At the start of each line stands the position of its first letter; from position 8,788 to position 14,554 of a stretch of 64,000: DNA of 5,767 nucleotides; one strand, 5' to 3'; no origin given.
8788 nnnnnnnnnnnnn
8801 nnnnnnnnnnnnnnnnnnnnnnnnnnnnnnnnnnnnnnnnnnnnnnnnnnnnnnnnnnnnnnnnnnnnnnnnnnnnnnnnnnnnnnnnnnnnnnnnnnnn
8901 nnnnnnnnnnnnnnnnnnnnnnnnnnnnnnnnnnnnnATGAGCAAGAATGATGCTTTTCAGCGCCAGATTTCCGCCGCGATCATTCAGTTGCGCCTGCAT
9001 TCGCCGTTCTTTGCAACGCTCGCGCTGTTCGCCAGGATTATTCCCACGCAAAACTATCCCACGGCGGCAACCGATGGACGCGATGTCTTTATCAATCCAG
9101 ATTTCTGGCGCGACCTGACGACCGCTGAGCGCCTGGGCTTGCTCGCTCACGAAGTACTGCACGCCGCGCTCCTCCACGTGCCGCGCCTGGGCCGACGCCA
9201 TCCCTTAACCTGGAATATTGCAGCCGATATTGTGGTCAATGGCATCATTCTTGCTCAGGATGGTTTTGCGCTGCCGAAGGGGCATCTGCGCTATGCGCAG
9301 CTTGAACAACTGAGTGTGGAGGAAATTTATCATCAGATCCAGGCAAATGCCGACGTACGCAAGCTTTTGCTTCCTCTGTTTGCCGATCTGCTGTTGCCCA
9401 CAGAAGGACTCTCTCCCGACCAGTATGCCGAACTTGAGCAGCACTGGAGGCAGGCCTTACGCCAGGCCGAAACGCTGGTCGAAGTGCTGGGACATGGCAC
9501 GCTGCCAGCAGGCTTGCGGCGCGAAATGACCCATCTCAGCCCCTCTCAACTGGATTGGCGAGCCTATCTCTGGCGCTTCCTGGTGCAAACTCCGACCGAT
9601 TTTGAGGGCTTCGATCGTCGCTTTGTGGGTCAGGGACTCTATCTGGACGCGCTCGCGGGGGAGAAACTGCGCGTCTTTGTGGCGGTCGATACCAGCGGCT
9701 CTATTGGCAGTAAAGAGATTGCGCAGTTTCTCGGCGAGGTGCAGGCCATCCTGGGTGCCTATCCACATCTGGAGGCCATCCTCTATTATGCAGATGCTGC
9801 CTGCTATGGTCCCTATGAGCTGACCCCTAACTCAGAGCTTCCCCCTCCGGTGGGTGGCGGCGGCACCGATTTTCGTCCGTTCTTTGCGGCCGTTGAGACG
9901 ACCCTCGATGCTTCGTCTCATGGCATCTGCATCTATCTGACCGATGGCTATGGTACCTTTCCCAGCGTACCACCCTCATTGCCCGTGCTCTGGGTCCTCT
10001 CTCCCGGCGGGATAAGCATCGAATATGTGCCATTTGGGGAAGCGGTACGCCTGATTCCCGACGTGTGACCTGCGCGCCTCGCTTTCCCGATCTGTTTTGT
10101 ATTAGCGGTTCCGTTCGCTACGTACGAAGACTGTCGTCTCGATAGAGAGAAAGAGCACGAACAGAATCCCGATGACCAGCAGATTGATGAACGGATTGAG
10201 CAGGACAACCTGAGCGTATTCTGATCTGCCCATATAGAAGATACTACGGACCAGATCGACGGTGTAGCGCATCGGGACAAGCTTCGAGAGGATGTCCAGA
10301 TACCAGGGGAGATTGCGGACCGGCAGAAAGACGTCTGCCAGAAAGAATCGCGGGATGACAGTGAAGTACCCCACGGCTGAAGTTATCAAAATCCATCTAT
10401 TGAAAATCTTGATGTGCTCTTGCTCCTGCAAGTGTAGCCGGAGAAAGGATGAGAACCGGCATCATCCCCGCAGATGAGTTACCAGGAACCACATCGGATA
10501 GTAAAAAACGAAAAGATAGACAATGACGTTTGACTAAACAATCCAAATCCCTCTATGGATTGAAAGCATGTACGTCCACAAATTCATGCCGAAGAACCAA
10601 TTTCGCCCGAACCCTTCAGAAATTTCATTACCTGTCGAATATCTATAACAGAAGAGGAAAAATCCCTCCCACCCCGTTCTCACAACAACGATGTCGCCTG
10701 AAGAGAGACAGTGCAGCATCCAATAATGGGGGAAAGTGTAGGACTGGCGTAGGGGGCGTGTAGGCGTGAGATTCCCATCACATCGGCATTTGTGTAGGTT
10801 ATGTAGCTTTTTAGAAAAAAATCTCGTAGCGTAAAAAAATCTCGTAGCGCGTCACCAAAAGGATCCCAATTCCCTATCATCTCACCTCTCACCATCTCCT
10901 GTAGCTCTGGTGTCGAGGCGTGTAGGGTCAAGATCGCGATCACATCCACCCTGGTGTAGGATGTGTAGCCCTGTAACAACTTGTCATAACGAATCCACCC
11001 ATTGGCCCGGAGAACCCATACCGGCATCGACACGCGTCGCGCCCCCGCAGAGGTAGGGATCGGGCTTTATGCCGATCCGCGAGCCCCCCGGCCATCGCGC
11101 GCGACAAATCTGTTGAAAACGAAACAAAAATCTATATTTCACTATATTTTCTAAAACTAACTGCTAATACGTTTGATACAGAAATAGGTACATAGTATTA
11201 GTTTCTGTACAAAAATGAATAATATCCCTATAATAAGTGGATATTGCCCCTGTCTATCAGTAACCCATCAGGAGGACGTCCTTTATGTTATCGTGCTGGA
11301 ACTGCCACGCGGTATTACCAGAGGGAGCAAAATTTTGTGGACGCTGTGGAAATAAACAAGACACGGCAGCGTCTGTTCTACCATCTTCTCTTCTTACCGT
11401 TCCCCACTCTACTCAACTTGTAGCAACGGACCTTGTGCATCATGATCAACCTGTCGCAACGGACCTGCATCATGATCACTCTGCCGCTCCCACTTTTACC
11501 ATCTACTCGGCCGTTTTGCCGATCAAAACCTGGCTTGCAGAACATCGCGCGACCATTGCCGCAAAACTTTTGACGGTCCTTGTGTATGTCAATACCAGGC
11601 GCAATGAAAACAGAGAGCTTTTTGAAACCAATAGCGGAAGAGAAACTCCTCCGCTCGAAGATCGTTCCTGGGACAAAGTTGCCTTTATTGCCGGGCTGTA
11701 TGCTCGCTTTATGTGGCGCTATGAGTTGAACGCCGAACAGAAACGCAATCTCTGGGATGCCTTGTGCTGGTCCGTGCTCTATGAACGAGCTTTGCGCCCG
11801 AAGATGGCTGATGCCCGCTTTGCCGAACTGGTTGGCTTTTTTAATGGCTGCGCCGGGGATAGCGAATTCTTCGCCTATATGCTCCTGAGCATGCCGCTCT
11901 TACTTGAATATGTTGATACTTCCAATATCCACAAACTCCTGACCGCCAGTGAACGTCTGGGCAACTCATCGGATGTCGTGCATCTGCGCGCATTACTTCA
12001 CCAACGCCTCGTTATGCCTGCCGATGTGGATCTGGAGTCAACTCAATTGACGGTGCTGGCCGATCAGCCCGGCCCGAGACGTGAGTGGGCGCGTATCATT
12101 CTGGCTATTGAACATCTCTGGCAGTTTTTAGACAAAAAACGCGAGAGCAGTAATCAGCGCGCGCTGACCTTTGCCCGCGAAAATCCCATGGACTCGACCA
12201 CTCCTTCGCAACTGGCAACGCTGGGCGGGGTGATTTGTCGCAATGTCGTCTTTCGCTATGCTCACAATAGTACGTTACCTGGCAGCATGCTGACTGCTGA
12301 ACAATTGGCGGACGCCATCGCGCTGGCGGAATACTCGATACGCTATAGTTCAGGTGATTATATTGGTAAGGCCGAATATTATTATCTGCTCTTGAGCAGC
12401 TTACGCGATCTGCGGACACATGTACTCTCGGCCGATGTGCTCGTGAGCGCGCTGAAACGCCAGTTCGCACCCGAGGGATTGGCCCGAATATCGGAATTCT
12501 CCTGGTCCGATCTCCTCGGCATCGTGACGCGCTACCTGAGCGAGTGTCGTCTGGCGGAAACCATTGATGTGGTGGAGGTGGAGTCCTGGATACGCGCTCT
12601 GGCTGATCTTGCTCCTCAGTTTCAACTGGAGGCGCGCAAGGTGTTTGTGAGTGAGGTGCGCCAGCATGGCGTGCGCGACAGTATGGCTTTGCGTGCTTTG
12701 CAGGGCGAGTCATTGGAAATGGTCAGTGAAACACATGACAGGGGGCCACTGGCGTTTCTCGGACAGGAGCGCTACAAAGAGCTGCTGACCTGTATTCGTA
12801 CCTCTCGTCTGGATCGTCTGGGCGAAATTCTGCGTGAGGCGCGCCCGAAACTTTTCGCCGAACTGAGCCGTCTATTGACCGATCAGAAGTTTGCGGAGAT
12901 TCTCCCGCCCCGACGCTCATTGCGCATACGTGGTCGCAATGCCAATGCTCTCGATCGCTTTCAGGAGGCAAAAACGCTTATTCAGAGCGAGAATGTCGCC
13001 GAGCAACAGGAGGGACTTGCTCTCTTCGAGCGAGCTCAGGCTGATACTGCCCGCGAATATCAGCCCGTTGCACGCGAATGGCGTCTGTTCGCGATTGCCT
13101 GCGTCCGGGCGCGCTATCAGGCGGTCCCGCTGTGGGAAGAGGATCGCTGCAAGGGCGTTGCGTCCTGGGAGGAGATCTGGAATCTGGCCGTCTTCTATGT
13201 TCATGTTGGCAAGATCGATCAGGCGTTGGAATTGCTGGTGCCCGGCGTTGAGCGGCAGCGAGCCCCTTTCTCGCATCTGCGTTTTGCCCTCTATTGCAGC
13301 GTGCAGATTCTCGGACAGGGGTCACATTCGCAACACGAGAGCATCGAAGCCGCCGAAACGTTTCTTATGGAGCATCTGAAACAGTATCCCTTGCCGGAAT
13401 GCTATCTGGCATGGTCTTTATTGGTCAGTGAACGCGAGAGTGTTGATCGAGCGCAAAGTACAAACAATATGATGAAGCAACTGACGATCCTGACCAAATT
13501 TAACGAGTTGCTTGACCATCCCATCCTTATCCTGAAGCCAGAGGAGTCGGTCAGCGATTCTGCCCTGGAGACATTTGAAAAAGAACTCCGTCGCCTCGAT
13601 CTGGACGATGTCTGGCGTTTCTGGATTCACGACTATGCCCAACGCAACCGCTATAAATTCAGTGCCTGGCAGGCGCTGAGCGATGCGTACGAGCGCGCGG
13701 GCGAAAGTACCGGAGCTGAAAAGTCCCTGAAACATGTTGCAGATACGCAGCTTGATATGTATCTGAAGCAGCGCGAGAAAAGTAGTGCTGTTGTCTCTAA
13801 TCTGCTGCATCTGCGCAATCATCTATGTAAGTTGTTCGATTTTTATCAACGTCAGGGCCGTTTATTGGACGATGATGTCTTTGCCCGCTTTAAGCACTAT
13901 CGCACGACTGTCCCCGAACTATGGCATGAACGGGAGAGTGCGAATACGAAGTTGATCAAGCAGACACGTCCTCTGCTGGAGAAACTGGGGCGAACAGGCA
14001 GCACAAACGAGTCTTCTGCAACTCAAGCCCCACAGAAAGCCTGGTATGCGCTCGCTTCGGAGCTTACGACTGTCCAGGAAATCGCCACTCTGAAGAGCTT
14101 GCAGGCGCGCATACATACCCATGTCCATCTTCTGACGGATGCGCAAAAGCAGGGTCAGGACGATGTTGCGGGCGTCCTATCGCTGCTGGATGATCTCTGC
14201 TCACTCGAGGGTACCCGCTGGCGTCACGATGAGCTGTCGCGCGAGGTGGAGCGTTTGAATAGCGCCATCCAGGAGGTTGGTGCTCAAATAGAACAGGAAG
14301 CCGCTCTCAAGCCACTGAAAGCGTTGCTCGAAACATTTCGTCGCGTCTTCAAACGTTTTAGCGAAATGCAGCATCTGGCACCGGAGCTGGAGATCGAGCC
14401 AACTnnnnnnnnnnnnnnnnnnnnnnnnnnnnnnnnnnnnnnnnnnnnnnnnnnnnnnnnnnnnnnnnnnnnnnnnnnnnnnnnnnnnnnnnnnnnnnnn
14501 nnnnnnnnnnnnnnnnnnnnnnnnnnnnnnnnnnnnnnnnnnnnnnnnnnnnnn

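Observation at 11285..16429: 1714-aa zinc-ribbon / STAND-like ATPase / NYN ribonuclease fusion, isolated between repeat mosaics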

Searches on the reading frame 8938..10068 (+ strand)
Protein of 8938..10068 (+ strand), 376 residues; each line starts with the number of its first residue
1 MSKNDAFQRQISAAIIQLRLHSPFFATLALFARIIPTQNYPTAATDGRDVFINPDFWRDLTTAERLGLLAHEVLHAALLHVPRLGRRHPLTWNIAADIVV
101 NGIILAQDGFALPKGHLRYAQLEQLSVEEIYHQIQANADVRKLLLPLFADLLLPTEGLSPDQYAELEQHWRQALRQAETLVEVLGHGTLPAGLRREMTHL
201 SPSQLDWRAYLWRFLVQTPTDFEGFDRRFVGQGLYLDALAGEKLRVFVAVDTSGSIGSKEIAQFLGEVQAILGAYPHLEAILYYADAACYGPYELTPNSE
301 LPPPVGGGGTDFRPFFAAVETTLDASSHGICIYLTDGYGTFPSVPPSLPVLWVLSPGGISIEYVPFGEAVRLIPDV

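Call 22: search_protein_families(library=pfam, proteins=[window:8938-10068:+], max_evalue=0.001)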
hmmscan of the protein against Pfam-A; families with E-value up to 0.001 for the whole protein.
window:8938-10068:+ (376 aa): 2 families
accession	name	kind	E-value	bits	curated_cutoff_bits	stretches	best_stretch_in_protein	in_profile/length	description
PF13203.12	DUF2201_N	-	1.4e-31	110.6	23.2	1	8-137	3-137/271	Putative metallopeptidase domain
PF09967.15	DUF2201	-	7.4e-15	55.6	26.4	1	247-372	2-122/123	VWA-like domain (DUF2201)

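Call 80: search_protein_families(library=padloc, proteins=[window:8938-10068:+], max_evalue=0.001)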
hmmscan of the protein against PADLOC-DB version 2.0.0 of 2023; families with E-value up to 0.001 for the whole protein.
window:8938-10068:+ (376 aa): 0 families

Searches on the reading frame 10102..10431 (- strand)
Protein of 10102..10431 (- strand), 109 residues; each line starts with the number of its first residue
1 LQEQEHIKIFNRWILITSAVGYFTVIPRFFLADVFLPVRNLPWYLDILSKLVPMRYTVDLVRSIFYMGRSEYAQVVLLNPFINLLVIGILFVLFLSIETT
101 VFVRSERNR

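Call 22: search_protein_families(library=pfam, proteins=[window:10102-10431:-], max_evalue=0.001)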
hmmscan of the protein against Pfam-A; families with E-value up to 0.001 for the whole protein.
window:10102-10431:- (109 aa): 1 family
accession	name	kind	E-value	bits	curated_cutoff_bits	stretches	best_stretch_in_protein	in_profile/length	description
PF01061.29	ABC2_membrane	-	3.4e-05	23.9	26.9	1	17-66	162-211/211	ABC-2 type transporter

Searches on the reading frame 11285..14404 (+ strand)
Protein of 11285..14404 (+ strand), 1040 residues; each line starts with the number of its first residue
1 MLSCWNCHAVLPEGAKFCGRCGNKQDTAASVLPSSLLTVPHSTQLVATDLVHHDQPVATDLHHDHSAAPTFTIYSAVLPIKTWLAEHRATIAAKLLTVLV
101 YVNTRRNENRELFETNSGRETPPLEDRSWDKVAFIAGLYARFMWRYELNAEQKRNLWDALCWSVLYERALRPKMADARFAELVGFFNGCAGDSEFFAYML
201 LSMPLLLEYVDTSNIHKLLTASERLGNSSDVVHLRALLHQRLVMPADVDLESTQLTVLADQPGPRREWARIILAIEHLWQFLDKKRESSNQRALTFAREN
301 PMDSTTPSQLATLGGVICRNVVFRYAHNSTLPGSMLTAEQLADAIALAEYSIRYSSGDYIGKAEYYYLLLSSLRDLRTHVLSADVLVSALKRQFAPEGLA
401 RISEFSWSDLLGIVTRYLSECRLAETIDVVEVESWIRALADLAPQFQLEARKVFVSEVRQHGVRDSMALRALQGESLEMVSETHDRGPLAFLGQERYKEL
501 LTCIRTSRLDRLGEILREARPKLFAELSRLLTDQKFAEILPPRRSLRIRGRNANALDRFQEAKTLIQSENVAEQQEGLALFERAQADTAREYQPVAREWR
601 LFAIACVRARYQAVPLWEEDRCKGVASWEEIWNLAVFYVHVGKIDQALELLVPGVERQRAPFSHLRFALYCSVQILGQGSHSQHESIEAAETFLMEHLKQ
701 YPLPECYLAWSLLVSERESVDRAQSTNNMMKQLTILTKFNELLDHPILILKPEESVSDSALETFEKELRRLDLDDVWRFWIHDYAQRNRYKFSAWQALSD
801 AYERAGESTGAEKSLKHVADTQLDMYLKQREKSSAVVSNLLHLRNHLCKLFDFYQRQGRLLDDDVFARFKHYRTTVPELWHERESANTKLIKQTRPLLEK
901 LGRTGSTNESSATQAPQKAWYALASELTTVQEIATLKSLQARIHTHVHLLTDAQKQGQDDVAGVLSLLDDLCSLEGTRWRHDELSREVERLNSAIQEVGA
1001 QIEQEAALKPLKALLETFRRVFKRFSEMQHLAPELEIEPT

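Call 45: search_protein_representatives(alignment_id=A2)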
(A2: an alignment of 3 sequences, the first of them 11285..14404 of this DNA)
Query: 3 sequences, 1039 profile positions. Proteins with E-value up to 0.001 (for the whole library): 99; up to 1e-10: 64; up to 1e-30: 46. The best 99 are listed.
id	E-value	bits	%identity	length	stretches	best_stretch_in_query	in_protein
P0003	0.0e+00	2070.3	-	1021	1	1-1017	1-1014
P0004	0.0e+00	1335.6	-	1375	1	145-1039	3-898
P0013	0.0e+00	1177.9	-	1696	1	1-1038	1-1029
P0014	4.0e-284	961.9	-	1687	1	3-1038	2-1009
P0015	1.1e-231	788.2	-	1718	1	1-1037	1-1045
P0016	4.0e-226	769.9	-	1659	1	83-1038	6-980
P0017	3.2e-179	614.6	-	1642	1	81-1032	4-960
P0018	7.3e-168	577.0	-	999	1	1-770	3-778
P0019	2.7e-162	558.5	-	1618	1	86-1035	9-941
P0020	7.0e-162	557.2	-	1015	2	68-770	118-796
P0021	1.1e-148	513.5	-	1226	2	489-1032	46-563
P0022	9.2e-148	510.4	-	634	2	484-796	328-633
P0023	2.4e-144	499.1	-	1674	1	81-1038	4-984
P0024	5.4e-128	445.0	-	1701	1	90-1036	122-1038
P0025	1.1e-120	420.7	-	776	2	255-862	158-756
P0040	3.8e-85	303.1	-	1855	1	62-1036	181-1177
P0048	3.5e-56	207.2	-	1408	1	380-1030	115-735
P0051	1.1e-49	185.8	-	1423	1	513-1030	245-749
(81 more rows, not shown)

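Call 50: list_cluster_members(proteins=[P0013, P0014, P0015, P0017, P0019, P0023, P0024, P0040, P0018, P0020])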
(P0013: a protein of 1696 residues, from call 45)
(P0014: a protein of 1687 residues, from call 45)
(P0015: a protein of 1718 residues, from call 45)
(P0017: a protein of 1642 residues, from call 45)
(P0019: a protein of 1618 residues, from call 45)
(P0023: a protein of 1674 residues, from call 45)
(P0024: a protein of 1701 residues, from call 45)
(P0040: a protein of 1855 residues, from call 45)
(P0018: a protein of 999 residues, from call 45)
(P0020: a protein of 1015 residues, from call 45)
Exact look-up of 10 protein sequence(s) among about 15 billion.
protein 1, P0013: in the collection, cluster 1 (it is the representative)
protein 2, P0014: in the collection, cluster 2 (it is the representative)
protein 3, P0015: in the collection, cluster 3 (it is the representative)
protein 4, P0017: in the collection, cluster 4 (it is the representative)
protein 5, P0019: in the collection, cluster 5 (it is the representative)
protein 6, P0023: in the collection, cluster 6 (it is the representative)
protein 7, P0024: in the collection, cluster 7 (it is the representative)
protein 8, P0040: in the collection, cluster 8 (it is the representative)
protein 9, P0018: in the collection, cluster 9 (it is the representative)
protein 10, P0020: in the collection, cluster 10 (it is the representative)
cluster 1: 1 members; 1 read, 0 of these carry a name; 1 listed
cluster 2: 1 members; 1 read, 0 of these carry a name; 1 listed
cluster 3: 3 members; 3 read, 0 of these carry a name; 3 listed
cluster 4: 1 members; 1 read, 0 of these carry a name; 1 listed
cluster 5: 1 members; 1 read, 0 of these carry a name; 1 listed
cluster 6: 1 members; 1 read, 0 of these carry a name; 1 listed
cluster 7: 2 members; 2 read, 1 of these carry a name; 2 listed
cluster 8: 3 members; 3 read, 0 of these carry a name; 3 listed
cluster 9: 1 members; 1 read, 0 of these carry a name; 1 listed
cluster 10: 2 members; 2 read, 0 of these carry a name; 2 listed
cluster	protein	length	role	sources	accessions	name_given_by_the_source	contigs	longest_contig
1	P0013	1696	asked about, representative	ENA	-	-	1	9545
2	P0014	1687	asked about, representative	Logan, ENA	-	-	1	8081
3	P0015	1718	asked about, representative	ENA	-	-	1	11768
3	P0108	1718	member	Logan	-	-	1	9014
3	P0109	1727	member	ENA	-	-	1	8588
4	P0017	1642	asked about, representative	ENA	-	-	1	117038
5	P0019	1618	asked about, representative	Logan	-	-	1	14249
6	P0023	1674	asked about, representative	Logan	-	-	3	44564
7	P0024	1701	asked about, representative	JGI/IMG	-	hypothetical protein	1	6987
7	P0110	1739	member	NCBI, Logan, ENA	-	-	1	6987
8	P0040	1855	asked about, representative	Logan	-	-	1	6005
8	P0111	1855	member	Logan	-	-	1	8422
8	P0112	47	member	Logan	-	-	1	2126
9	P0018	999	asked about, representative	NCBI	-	-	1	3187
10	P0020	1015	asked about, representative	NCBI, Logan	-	-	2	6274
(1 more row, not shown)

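Call 52: predict_structure(alignment_id=A4)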
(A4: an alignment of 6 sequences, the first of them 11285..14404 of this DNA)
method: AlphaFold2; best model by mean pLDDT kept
length: 1040 residues; sequences in the alignment: 6
mean_pLDDT: 71.6   pTM: 0.40
mean pLDDT of the five models: 71.6, 68.4, 64.2, 64.0, 63.1
residues with pLDDT >= 90: 107; 70-90: 561; 50-70: 217; < 50: 155
segments of 3 or more residues with pLDDT < 50: 27-78, 109-127, 245-263, 330-333, 397-402, 476-486, 538-550, 591-594, 610-613, 721-724, 903-916, 1038-1040
pLDDT, mean of each block of 10 residues (from residue 1): 68 70 54 27 25 27 27 43 70 70 55 40 44 65 70 84 78 68 75 76 79 83 77 84 51 28 63 90 81 86 83 90 76 69 93 82 87 81 78 56 69 89 78 84 80 86 69 50 45 75 67 75 81 59 40 64 78 82 72 55 64 53 59 74 79 70 82 81 79 84 76 68 51 63 67 80 86 82 87 92 89 94 88 69 93 92 90 91 85 87 36 47 80 89 81 62 90 80 84 89 79 89 87 55
secondary structure, 60 per line:
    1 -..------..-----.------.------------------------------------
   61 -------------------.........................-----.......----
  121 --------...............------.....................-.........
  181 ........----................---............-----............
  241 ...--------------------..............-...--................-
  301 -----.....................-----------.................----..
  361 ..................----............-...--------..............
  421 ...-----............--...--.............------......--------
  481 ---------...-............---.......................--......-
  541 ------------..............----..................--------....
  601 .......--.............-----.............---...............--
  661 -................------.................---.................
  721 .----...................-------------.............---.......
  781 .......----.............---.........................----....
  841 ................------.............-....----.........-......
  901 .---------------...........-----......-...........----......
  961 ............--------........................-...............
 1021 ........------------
elements in order (helices of 4 or more, strands of 3 or more residues): H80-104 H110-116 H129-143 H150-170 H172-188 H193-208 H212-223 H229-243 H264-277 H284-299 H306-326 H338-354 H359-378 H383-394 H407-423 H429-440 H448-460 H467-472 H494-505 H509-531 H534-539 H553-566 H571-588 H597-607 H610-622 H628-640 H644-658 H662-677 H684-700 H704-721 H726-744 H758-770 H774-787 H792-804 H808-832 H837-856 H863-875 H877-880 H885-893 H895-901 H917-927 H933-938 H940-950 H955-972 H981-1004 H1006-1028

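Call 57: fold_search(model_id=the predicted structure, library=pdb)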
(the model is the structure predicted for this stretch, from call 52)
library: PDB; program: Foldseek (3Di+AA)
matches with E <= 10: 948; with E <= 0.001: 16
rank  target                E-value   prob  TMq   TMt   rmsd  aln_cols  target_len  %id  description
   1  7dkh_A                4.8e-05  1.00  0.10  0.11  38.9      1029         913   12  Crystal structure of the Ctr9/Paf1/Cdc73/Rtf1 quaternary complex (released 2021-11-24)
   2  8fgw_D                5.1e-05  1.00  0.12  0.10  38.6      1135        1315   13  Human IFT-A complex structures provide molecular insights into ciliary transport (released 2023-02-22)
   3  6sb0_A                8.6e-05  0.99  0.11  0.07  44.4      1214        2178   10  cryo-EM structure of mTORC1 bound to PRAS40-fused active RagA/C GTPases (released 2019-10-16)
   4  8hmd_C                1.5e-04  0.97  0.10  0.08  37.6      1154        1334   11  base module state 2 of Tetrahymena IFT-A (released 2023-06-14)
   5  9hvq_Q                1.8e-04  0.99  0.10  0.11  41.8      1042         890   11  Structure of the transcribing Pol II-DSIF-PAF-SPT6-RECQL5 complex (released 2025-07-16)
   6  9g8o_B                2.7e-04  0.99  0.11  0.12  29.9      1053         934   12  human 40S ribosome bound by a SKI238-exosome complex (released 2024-10-16)
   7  8bda_E                2.8e-04  0.97  0.11  0.10  36.0      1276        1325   12  IFTA complex in anterograde intraflagellar transport trains (Chlamydomonas reinhardtii) (released 2023-01-11)
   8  7qdr_B                3.4e-04  0.98  0.11  0.10  30.2      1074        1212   12  Apo human SKI complex in the closed state (released 2022-02-02)
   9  4buj_F                3.9e-04  0.97  0.11  0.09  44.8      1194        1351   10  Crystal structure of the S. cerevisiae Ski2-3-8 complex (released 2013-08-28)
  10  9rtt_Q                4.2e-04  0.97  0.09  0.10  39.2      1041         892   10  Activated Elongation Complex with IWS1 and ELOF1 (released 2025-09-03)
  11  8f5o_D                6.2e-04  0.99  0.14  0.13  38.7      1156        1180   12  Structure of Leishmania tarentolae IFT-A (state 1) (released 2022-12-21)
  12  7qds_B                6.9e-04  0.98  0.11  0.12  29.7      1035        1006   12  Apo human SKI complex in the open state (released 2022-02-02)
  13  8bbg_D                8.5e-04  0.98  0.12  0.10  37.4      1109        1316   13  Structure of the IFT-A complex; anterograde IFT-A train model (released 2022-12-21)
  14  6af0_A                8.5e-04  0.98  0.12  0.13  37.4      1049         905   11  Structure of Ctr9, Paf1 and Cdc73 ternary complex from Myceliophthora thermophila (released 2018-09-19)
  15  6zwo_B                8.8e-04  0.95  0.12  0.09  33.7      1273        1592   12  cryo-EM structure of human mTOR complex 2, focused on one half (released 2020-11-18)
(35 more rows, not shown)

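Call 80: search_protein_families(library=padloc, proteins=[P0018], max_evalue=0.001)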
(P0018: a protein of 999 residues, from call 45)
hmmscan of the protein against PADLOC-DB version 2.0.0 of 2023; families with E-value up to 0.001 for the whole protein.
P0018 (999 aa): 0 families
